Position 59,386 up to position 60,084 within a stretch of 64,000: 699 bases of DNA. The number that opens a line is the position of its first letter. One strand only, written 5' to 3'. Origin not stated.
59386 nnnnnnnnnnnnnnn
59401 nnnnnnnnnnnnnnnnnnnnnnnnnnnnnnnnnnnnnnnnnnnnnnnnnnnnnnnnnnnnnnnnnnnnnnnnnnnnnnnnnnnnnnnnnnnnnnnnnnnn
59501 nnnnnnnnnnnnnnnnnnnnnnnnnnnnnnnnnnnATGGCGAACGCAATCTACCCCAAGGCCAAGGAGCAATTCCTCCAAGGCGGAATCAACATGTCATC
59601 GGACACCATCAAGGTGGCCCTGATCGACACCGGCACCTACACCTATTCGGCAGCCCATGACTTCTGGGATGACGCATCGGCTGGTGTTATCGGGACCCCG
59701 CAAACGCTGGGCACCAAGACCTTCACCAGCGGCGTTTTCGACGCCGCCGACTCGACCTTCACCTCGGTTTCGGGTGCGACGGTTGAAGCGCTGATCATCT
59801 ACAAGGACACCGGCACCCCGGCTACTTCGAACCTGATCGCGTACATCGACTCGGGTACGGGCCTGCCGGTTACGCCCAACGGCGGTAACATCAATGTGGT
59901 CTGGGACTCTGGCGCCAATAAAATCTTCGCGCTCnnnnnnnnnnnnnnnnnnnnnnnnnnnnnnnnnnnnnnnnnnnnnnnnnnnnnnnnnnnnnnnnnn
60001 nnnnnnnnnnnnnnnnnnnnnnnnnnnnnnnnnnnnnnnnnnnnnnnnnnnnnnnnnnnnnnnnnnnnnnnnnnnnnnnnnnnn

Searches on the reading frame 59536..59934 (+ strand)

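Call 42: search_protein_families(library=phrogs, proteins=[window:59536-59934:+], max_evalue=0.001)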
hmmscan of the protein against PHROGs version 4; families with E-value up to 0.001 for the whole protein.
window:59536-59934:+ (133 aa): 1 family
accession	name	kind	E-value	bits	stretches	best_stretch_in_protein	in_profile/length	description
phrog_644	-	unknown function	8.5e-42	143.9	1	1-133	4-144/174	-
